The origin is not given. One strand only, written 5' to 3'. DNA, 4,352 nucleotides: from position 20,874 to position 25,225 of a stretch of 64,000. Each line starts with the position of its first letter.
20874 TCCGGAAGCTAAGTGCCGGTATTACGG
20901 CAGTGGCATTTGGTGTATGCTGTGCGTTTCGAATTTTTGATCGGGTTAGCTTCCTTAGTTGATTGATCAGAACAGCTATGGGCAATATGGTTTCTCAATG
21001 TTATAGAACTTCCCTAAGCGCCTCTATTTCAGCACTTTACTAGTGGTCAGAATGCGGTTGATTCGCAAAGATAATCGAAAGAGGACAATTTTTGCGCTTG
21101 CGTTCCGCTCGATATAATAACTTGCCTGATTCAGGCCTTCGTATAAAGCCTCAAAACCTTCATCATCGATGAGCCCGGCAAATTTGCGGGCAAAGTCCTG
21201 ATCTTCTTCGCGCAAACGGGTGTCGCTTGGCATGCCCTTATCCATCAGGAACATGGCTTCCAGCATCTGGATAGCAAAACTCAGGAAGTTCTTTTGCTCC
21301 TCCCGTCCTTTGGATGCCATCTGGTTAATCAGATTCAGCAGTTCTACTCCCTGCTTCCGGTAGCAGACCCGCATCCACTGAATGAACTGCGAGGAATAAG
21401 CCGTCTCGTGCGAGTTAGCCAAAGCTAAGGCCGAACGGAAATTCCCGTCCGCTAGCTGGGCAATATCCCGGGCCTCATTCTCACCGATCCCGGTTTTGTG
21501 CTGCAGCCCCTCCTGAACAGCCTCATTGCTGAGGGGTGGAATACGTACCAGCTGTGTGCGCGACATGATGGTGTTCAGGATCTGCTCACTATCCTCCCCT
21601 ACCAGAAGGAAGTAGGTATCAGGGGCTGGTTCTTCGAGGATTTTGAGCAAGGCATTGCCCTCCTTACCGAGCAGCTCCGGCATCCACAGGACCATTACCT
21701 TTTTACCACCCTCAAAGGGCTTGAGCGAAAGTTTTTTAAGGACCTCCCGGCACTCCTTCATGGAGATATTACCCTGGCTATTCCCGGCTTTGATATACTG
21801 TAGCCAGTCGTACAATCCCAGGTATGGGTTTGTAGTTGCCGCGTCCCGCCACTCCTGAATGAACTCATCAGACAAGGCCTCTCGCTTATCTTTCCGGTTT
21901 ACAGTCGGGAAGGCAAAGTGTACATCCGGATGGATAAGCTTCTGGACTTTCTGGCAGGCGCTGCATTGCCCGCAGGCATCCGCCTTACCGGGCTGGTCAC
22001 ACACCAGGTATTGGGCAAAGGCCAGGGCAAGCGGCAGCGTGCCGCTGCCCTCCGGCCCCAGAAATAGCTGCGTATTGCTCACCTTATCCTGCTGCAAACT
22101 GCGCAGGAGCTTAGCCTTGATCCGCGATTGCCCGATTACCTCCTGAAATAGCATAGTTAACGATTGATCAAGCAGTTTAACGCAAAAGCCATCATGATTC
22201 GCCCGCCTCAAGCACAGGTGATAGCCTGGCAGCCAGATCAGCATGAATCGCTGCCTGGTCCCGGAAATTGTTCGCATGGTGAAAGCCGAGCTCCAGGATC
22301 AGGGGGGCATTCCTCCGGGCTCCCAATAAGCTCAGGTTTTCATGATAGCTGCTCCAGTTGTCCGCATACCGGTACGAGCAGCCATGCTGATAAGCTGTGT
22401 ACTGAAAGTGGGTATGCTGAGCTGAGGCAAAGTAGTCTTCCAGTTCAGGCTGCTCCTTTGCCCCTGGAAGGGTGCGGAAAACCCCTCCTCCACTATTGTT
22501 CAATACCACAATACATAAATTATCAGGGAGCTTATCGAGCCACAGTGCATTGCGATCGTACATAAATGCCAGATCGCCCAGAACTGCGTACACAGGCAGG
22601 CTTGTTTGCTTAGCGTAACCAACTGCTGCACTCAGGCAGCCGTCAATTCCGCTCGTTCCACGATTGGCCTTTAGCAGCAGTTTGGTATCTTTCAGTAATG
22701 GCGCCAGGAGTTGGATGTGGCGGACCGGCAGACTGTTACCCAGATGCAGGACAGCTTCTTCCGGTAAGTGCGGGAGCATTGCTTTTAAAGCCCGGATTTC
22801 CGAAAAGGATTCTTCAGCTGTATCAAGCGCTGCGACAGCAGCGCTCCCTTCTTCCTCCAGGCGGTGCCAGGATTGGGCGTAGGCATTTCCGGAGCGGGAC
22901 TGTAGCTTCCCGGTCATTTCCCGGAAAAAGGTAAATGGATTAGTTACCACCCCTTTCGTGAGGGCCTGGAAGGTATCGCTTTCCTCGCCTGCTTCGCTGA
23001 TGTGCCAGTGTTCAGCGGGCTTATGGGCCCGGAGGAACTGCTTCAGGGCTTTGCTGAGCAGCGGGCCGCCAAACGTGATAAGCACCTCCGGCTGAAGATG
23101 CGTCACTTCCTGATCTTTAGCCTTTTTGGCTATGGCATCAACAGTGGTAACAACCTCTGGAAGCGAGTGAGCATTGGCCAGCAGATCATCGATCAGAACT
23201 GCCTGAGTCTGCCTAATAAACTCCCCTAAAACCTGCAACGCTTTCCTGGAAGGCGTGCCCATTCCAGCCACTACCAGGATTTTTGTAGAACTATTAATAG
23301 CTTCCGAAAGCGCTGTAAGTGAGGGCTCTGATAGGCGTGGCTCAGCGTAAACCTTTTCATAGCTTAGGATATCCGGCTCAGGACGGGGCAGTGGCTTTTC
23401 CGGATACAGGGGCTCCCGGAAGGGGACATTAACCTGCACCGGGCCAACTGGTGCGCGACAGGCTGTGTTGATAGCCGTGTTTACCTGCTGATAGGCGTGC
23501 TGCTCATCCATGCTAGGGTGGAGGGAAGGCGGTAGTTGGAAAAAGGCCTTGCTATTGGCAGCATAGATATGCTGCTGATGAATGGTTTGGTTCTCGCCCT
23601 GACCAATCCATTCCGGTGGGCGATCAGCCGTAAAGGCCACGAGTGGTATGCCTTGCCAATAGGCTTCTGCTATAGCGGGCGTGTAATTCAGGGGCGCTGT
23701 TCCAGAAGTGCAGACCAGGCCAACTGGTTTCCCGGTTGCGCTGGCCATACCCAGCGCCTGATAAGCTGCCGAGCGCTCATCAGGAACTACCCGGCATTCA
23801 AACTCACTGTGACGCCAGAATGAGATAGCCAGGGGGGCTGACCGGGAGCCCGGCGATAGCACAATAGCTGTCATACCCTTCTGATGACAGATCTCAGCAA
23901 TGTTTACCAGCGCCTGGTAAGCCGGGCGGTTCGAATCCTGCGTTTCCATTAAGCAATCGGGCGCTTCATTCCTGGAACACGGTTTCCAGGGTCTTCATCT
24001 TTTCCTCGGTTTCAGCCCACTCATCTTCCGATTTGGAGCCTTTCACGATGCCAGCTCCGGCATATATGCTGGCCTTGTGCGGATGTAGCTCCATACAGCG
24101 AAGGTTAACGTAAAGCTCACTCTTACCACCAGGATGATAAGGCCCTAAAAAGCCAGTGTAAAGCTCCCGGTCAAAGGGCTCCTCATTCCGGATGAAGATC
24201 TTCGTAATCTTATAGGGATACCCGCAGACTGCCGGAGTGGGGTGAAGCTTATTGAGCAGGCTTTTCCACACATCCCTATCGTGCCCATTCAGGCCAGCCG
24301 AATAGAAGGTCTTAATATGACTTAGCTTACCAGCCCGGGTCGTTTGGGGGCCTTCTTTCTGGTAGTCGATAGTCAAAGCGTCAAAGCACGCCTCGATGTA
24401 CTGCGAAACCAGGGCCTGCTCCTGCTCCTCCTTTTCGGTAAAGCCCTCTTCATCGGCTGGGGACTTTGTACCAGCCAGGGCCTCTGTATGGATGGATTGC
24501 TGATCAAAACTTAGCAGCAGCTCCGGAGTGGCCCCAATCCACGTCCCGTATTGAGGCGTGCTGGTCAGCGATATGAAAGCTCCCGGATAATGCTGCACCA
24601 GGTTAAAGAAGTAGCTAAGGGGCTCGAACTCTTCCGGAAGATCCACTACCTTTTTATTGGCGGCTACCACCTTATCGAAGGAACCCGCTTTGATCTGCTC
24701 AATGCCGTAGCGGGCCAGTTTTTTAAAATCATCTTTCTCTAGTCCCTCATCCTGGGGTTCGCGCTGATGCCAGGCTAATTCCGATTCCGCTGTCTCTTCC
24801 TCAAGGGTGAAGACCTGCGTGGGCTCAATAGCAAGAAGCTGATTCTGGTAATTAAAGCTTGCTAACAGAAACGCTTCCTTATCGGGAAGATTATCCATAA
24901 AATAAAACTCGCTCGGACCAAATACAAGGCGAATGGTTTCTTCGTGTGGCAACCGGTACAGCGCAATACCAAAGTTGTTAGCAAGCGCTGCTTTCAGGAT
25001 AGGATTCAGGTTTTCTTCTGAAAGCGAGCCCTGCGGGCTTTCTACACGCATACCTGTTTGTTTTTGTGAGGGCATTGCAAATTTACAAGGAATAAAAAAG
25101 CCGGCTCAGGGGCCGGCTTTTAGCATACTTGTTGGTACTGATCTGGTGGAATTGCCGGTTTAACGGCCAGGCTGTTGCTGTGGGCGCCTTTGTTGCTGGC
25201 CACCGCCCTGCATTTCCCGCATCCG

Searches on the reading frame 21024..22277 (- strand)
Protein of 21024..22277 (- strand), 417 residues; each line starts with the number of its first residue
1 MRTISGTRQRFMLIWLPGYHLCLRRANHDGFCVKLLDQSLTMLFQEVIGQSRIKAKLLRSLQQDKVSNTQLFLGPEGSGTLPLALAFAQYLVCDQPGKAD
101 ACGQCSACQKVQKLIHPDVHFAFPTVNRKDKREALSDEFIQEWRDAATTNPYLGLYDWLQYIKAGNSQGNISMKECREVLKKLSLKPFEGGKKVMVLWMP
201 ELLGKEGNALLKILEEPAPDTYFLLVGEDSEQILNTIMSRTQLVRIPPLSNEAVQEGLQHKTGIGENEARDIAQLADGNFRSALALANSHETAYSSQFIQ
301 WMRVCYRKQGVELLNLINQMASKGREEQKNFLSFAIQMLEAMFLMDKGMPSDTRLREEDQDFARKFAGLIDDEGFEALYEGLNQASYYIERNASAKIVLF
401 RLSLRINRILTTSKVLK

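Call 76: search_protein_families(library=pfam, proteins=[window:21024-22277:-], max_evalue=0.0001)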
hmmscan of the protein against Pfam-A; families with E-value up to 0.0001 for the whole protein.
window:21024-22277:- (417 aa): 1 family
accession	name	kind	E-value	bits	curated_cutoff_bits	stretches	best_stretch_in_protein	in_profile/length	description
PF13177.12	DNA_pol3_delta2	-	1.2e-39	136.3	27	1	50-249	2-160/161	DNA polymerase III, delta subunit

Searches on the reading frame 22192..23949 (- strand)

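Call 76: search_protein_families(library=pfam, proteins=[window:22192-23949:-], max_evalue=0.0001)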
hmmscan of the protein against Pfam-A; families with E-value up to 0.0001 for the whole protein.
window:22192-23949:- (585 aa): 2 families
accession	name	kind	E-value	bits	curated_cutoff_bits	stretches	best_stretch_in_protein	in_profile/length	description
PF02776.23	TPP_enzyme_N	-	6.2e-19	68.4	26.8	1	17-127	7-118/119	Thiamine pyrophosphate enzyme, N-terminal TPP binding domain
PF16582.11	TPP_enzyme_M_2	-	8.4e-11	42.4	30.1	1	238-402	53-207/208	Middle domain of thiamine pyrophosphate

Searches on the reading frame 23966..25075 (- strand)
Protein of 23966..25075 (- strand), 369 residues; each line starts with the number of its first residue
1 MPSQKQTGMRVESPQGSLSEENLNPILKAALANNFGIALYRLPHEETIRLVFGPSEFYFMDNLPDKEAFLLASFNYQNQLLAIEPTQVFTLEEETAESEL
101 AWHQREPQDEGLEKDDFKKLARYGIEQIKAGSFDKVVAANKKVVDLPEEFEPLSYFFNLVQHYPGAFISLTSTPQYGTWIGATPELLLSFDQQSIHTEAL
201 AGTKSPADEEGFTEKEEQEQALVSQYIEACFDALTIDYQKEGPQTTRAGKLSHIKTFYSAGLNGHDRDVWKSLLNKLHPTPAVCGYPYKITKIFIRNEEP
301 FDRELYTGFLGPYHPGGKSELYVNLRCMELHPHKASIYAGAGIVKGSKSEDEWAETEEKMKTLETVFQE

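Call 76: search_protein_families(library=pfam, proteins=[window:23966-25075:-], max_evalue=0.0001)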
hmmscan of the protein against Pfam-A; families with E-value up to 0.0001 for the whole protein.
window:23966-25075:- (369 aa): 1 family
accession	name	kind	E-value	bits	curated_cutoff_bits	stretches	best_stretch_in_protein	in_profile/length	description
PF00425.24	Chorismate_bind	-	2.6e-52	178.4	27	1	114-359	2-257/257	chorismate binding enzyme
